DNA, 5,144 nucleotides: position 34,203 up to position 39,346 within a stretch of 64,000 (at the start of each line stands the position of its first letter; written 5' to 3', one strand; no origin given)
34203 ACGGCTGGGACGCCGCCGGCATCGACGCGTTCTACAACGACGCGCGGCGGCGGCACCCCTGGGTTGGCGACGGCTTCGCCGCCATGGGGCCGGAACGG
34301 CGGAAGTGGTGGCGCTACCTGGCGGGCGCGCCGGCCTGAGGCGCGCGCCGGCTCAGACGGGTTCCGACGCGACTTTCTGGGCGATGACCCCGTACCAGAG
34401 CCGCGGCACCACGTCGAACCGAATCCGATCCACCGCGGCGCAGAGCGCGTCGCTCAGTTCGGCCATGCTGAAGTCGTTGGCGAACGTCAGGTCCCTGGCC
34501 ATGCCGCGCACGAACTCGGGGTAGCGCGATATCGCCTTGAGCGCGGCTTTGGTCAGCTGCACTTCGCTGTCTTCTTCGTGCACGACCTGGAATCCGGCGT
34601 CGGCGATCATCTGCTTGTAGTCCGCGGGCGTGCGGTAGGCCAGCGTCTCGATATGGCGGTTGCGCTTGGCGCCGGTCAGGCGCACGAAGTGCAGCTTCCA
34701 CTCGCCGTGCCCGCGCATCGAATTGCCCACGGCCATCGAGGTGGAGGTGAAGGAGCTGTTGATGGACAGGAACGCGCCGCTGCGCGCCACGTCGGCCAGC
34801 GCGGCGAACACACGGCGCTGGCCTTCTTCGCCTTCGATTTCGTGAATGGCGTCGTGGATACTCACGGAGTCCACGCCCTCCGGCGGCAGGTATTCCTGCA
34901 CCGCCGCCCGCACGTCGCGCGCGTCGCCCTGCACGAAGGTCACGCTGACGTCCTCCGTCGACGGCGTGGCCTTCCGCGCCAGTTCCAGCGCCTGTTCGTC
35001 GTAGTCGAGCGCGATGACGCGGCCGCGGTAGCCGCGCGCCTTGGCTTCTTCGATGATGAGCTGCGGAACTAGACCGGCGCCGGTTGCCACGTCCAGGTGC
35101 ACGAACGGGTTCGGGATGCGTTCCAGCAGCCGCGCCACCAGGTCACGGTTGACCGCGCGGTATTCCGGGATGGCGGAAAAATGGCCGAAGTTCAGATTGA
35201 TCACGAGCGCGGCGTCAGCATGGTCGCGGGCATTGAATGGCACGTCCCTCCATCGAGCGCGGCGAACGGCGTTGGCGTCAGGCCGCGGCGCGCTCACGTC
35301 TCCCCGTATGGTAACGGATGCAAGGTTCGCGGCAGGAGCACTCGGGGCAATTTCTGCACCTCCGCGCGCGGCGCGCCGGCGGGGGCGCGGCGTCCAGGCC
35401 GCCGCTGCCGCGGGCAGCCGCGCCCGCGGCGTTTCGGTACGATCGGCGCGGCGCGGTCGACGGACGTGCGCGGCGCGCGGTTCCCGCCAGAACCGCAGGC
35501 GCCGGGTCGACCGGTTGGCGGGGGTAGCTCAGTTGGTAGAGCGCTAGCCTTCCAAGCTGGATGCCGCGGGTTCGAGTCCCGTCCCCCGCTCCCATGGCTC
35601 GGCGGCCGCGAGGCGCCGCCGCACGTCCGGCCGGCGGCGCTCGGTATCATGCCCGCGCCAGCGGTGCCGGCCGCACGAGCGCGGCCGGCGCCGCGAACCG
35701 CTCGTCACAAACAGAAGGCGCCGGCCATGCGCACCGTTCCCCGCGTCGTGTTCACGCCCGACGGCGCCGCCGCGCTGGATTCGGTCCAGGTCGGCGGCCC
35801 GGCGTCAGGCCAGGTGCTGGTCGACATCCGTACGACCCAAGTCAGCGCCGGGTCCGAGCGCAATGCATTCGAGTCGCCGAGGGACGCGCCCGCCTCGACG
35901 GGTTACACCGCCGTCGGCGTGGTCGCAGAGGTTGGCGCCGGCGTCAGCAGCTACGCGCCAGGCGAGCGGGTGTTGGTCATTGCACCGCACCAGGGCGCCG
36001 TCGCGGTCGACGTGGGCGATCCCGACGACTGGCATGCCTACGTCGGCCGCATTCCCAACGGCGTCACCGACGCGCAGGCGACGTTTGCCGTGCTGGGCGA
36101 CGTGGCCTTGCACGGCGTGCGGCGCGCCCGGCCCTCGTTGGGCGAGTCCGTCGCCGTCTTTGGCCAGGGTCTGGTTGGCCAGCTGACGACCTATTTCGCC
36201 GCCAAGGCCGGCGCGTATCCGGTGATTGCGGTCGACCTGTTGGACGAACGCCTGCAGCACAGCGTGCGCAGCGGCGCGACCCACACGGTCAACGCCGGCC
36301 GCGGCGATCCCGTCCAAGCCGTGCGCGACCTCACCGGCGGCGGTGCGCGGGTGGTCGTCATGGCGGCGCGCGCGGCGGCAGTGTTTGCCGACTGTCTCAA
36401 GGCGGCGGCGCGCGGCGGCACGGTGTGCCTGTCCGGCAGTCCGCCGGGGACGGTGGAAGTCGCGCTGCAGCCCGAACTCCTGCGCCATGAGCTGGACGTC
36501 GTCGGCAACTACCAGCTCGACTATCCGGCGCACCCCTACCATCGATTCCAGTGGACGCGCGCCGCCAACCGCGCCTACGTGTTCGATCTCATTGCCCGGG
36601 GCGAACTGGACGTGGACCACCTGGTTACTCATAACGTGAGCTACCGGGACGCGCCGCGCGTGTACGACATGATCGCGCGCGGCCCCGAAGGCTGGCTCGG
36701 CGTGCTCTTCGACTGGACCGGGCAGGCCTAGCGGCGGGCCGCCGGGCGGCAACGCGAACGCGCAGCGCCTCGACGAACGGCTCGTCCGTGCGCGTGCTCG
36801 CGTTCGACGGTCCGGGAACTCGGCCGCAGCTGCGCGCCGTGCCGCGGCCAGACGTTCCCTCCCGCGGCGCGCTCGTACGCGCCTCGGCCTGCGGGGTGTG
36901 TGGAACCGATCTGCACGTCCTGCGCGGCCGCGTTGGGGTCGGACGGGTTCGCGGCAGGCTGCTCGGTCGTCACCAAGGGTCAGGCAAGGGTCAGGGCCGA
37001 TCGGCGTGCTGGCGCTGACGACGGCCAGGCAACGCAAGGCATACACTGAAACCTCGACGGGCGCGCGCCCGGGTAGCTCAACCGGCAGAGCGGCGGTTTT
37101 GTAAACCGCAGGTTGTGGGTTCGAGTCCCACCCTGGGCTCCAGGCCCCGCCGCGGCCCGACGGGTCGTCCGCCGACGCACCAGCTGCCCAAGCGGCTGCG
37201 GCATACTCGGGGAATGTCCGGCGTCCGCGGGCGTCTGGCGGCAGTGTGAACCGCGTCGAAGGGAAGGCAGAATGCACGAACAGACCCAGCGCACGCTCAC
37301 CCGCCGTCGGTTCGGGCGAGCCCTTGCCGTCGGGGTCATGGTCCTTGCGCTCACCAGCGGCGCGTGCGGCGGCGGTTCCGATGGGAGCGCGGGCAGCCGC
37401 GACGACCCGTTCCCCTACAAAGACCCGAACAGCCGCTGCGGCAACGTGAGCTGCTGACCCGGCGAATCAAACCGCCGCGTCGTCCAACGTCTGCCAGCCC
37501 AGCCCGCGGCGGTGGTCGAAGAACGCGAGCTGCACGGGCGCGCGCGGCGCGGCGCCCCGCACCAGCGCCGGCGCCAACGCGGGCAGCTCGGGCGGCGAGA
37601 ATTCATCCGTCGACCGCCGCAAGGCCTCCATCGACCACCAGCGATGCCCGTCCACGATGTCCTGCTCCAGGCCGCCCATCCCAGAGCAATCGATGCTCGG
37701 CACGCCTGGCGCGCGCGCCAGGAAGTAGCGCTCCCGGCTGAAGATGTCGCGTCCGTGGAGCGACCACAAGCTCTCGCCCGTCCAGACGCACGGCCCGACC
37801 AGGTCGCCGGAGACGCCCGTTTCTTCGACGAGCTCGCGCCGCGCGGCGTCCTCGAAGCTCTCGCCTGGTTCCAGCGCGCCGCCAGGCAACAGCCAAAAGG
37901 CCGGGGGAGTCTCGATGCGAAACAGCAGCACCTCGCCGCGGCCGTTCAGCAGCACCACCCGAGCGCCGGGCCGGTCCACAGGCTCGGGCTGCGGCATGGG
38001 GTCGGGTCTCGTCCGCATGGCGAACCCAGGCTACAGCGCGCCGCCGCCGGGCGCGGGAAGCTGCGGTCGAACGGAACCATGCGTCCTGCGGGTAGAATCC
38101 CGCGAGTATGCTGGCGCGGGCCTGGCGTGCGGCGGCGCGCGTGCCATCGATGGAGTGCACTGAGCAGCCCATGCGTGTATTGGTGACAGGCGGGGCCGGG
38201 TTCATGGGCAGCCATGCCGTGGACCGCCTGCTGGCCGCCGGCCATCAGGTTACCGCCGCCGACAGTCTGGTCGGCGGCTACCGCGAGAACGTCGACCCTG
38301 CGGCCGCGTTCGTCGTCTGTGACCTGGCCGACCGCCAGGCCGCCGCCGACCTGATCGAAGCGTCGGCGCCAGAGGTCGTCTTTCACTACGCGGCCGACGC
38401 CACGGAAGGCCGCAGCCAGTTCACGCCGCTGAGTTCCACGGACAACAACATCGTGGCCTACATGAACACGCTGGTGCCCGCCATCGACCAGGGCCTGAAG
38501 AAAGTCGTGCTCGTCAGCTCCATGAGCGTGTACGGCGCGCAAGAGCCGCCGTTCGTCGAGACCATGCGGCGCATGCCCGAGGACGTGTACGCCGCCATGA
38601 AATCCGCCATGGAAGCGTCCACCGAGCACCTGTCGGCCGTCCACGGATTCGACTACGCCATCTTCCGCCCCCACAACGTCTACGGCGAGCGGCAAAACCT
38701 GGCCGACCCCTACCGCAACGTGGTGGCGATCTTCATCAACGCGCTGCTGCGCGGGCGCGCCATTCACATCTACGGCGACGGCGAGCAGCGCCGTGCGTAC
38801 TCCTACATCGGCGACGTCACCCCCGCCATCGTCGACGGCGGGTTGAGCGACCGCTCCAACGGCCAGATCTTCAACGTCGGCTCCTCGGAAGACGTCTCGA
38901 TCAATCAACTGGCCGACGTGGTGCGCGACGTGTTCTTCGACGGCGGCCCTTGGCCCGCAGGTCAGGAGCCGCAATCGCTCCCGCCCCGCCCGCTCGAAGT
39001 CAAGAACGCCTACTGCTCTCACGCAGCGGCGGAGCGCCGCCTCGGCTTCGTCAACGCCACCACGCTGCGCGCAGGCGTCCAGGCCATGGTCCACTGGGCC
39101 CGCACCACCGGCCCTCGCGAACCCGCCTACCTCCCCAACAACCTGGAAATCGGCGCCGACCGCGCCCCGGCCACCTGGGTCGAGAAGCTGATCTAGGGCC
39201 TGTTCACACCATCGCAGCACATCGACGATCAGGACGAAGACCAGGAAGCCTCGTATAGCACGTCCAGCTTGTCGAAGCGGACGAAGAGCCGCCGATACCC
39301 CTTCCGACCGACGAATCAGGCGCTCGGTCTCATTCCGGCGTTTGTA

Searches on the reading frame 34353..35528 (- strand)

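Call 39: search_protein_families(library=pfam, proteins=[window:34353-35528:-], max_evalue=0.001)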
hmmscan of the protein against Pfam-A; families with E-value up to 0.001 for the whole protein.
window:34353-35528:- (391 aa): 6 families
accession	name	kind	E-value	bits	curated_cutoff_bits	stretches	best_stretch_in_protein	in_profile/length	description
PF13649.12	Methyltransf_25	-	1.3e-08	35.8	27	1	145-251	2-96/97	Methyltransferase domain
PF08241.18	Methyltransf_11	-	6.1e-08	33.6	21.2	1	145-255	1-94/95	Methyltransferase domain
PF08242.18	Methyltransf_12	-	6.6e-06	27.2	30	1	145-254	1-98/98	Methyltransferase domain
PF13847.12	Methyltransf_31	-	3.4e-05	24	27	1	145-231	8-87/145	Methyltransferase domain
PF13489.12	Methyltransf_23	-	0.00047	20.4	27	0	124-318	6-164/164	Methyltransferase domain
PF01209.24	Ubie_methyltran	-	0.00075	19.4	20.1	0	143-206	50-110/233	ubiE/COQ5 methyltransferase family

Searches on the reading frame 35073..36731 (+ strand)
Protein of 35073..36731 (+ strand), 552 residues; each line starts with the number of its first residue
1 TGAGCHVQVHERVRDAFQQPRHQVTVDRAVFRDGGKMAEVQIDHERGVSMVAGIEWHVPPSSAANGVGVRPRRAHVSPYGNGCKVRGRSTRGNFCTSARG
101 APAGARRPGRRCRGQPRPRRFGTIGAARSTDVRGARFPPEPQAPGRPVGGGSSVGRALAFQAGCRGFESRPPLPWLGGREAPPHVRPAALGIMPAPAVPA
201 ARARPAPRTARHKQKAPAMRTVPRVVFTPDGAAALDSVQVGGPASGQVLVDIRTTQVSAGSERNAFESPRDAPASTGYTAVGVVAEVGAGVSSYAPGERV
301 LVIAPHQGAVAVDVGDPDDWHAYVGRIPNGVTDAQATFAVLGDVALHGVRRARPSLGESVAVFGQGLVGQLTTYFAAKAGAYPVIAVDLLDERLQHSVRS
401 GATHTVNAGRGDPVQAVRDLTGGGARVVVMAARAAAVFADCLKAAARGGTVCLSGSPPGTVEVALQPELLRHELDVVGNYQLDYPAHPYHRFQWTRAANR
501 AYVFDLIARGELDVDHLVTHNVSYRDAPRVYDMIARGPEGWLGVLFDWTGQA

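Call 39: search_protein_families(library=pfam, proteins=[window:35073-36731:+], max_evalue=0.001)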
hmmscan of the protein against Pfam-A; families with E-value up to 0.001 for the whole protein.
window:35073-36731:+ (552 aa): 2 families
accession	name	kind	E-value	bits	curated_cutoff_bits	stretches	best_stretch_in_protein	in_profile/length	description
PF00107.32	ADH_zinc_N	-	2.4e-18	66.8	31.8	1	368-480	2-113/129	Zinc-binding dehydrogenase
PF08240.17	ADH_N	-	4.9e-05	24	23.5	1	246-302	3-62/104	Alcohol dehydrogenase GroES-like domain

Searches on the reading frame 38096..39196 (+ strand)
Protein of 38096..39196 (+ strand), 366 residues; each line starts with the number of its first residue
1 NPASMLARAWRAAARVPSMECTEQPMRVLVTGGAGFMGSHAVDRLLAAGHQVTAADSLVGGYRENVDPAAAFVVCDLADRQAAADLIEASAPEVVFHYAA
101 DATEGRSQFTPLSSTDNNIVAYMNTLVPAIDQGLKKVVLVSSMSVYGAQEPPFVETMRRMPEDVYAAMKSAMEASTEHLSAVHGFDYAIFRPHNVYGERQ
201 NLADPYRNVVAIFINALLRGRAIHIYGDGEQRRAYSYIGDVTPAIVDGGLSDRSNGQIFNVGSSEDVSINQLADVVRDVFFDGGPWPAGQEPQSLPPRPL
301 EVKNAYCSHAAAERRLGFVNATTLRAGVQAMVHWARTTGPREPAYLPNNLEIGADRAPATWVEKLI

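Call 58: search_protein_families(library=pfam, proteins=[window:38096-39196:+], max_evalue=0.0001)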
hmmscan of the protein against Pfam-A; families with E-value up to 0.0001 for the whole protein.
window:38096-39196:+ (366 aa): 7 families
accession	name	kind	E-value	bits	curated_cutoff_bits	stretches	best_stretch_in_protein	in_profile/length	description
PF01370.27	Epimerase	-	4.8e-45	154.3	20.9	1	28-262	1-240/240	NAD dependent epimerase/dehydratase family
PF16363.11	GDP_Man_Dehyd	-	4.4e-32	112.3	27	1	29-331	1-332/332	GDP-mannose 4,6 dehydratase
PF04321.23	RmlD_sub_bind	-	6.6e-13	48.8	27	1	26-282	1-233/287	RmlD substrate binding domain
PF01073.25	3Beta_HSD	-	8.2e-12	45.2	22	1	29-246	1-226/280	3-beta hydroxysteroid dehydrogenase/isomerase family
PF13460.12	NAD_binding_10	-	1.8e-11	44.7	27.2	1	32-196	1-147/184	NAD(P)H-binding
PF02719.21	Polysacc_synt_2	-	1.7e-08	34.5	20.2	1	28-143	1-129/293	Polysaccharide biosynthesis protein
PF07993.18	NAD_binding_4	-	5.2e-05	23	20.1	0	157-231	169-244/258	Male sterility protein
